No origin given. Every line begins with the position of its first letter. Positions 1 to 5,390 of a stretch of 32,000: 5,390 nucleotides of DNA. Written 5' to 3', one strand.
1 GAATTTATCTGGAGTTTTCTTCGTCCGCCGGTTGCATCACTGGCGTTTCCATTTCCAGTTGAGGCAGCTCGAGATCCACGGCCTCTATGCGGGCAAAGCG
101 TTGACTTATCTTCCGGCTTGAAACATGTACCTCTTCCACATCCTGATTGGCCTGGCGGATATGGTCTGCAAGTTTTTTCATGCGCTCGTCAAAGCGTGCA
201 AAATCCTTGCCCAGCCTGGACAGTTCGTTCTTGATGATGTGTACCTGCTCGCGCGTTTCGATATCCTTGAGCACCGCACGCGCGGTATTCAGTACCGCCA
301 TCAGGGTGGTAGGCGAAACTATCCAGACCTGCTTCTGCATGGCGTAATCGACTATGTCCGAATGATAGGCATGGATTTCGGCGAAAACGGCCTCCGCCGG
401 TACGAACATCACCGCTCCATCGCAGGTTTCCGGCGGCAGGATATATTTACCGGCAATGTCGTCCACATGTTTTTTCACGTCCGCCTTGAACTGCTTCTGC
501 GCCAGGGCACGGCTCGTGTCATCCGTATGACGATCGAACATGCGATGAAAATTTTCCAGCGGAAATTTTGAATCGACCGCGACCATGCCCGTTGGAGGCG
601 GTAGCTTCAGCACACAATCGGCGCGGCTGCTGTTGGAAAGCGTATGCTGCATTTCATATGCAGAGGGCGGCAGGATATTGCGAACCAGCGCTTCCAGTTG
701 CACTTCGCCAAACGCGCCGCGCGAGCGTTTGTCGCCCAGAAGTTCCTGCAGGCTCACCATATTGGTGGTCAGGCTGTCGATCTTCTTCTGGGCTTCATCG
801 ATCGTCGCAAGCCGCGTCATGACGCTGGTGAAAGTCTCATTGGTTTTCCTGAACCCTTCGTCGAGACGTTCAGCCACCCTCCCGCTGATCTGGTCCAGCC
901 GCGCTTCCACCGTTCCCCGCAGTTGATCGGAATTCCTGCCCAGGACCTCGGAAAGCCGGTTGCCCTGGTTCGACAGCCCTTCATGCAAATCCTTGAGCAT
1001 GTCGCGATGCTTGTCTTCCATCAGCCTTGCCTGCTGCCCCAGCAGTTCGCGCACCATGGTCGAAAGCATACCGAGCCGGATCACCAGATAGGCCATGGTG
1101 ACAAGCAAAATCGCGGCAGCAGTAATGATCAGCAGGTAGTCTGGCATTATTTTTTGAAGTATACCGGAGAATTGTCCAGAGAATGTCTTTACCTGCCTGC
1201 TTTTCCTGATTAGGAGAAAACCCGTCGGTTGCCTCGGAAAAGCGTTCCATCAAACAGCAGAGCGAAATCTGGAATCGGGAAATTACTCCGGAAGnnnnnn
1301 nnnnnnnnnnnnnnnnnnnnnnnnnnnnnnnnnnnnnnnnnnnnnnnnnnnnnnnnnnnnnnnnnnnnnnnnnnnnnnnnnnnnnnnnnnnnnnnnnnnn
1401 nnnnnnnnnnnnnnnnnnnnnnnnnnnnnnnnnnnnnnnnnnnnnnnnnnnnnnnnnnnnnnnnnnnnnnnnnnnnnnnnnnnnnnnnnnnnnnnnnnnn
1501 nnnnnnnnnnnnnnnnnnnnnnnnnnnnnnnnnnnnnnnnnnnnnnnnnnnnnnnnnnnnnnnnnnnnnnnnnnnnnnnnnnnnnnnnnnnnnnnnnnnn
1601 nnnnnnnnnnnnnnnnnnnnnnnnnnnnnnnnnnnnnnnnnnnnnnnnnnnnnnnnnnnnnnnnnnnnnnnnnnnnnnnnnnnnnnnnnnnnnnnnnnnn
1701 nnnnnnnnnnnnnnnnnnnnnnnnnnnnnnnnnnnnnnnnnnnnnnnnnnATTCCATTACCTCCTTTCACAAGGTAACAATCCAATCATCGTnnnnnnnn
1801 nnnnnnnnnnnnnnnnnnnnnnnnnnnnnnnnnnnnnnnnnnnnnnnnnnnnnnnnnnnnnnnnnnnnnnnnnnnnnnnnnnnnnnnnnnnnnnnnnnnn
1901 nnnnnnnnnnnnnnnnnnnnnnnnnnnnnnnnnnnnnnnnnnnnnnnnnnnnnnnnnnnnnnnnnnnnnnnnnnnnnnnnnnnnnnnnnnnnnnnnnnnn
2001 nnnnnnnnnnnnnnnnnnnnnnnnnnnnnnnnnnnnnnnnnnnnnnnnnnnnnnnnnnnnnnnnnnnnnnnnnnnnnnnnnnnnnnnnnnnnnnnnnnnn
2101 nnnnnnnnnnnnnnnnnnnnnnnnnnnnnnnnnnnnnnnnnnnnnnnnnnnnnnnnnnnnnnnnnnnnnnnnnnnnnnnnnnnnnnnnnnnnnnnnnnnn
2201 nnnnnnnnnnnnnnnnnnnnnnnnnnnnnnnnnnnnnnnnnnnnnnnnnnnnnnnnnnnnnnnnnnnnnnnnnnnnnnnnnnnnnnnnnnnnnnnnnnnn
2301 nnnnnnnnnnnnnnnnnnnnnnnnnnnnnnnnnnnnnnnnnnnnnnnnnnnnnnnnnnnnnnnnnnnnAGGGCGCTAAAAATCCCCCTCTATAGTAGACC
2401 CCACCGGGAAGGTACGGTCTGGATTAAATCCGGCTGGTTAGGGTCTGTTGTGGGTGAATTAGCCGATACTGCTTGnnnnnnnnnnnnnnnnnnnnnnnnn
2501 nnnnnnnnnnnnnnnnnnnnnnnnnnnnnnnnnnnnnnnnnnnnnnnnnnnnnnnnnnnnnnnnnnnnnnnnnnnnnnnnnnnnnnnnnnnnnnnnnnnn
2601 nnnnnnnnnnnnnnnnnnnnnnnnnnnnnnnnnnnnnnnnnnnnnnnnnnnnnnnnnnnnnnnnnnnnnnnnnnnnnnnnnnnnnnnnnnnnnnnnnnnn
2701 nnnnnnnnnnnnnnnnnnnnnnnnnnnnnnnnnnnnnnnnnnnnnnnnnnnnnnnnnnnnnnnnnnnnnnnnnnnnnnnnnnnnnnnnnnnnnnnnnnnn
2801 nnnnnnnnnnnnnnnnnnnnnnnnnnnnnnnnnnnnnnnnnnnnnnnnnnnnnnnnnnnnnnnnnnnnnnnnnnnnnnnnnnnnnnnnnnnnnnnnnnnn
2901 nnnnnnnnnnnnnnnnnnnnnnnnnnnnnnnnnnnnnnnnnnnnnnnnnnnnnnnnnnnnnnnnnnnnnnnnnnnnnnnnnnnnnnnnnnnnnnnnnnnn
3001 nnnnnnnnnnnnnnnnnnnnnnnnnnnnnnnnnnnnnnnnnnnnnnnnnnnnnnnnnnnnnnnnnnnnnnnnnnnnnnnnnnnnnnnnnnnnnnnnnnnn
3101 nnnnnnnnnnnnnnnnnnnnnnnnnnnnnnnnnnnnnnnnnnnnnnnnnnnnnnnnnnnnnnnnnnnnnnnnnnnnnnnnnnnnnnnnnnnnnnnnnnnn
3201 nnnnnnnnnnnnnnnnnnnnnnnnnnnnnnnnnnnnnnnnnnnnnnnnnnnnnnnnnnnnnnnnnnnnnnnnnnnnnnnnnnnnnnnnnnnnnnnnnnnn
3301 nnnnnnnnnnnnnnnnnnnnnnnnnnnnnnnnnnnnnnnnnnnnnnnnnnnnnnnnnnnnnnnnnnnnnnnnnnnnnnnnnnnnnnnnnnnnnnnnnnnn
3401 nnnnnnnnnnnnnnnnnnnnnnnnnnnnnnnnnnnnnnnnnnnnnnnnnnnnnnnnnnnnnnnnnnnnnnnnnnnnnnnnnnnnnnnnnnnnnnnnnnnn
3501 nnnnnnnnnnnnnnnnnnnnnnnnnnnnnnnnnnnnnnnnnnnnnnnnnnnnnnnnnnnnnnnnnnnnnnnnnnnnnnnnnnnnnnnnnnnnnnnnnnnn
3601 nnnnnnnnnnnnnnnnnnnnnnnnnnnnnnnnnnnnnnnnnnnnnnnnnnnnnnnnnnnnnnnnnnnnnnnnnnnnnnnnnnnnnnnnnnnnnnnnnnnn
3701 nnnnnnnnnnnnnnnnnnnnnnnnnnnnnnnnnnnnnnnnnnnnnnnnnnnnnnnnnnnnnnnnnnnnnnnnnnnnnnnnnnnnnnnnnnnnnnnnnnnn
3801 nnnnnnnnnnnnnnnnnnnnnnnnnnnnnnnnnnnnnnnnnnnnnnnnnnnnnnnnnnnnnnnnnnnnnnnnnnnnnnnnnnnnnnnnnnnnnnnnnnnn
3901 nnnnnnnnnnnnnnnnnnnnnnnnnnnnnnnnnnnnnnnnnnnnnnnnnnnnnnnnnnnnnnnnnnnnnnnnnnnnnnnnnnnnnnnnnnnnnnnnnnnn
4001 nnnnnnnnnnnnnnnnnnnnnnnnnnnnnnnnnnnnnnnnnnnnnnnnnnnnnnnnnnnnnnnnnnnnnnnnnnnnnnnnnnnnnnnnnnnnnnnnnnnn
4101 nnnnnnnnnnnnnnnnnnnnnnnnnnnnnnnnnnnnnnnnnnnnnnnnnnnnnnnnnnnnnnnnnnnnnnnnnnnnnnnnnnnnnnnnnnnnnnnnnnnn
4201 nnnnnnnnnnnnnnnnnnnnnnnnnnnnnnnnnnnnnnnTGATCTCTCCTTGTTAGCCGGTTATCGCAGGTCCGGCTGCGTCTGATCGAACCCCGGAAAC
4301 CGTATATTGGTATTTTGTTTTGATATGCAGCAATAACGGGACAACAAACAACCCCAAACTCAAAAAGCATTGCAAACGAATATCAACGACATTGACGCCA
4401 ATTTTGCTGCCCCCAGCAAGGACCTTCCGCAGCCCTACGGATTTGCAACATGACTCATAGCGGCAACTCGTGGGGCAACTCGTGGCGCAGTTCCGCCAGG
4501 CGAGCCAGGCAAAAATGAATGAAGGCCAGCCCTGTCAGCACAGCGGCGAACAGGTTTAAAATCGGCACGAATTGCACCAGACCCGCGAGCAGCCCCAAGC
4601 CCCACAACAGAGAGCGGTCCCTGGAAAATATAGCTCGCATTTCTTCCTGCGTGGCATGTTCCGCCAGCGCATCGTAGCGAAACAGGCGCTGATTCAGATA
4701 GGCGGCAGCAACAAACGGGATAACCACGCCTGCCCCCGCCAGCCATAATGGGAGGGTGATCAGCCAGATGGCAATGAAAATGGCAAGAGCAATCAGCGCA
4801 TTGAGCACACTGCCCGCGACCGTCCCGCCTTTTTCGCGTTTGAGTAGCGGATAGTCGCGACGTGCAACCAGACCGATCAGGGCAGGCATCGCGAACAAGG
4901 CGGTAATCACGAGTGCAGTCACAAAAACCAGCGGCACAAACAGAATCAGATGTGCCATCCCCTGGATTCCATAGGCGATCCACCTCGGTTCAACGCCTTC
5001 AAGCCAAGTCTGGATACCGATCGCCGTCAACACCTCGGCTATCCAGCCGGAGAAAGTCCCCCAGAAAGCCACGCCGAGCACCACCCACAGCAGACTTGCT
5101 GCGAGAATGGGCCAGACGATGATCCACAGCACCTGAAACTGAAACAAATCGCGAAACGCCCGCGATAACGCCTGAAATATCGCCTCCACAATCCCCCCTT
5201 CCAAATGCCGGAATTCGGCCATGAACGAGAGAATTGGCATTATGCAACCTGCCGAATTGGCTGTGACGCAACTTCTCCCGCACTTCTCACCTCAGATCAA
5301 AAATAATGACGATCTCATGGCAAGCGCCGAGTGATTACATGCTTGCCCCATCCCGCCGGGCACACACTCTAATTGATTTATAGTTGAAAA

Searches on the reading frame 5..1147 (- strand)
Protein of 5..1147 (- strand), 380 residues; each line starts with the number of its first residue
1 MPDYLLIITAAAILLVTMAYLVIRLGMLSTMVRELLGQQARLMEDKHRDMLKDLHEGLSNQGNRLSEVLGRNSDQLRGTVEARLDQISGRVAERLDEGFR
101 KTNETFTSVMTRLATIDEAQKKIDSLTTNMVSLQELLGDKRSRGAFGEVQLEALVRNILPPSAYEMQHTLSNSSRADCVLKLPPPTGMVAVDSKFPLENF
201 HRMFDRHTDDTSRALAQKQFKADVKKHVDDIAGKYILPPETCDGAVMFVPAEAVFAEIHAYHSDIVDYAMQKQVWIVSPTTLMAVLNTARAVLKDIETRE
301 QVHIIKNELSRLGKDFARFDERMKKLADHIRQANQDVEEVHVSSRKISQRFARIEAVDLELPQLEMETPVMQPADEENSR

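Call 97: search_protein_families(library=ncbifam, proteins=[window:5-1147:-], max_evalue=0.00001)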
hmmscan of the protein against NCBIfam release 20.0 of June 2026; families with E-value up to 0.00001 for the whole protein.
window:5-1147:- (380 aa): 2 families
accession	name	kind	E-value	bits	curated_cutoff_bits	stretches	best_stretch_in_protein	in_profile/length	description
NF007686.0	PRK10361.1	equivalog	1e-15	57.4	810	1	42-336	96-402/475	DNA recombination protein RmuC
NF047515.1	SpiroCoCo_C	equivalog_domain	2.3e-07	30.3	125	0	40-143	130-226/313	SpiroCoCo family coiled-coil protein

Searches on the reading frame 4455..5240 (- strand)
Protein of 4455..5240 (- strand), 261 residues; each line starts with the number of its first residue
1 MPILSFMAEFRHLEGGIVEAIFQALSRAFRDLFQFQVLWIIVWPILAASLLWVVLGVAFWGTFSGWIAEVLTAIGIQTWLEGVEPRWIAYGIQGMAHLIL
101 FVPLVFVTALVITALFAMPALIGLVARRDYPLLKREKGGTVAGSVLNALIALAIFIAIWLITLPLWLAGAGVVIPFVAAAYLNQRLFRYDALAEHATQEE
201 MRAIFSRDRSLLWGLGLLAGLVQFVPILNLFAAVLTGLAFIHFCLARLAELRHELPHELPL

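Call 97: search_protein_families(library=ncbifam, proteins=[window:4455-5240:-], max_evalue=0.00001)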
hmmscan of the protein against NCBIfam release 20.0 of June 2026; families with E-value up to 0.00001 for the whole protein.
window:4455-5240:- (261 aa): 1 family
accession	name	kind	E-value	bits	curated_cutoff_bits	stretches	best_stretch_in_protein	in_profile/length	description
NF009407.0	PRK12768.1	equivalog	1.8e-10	41.1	191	1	18-243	3-223/242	sulfate transporter family protein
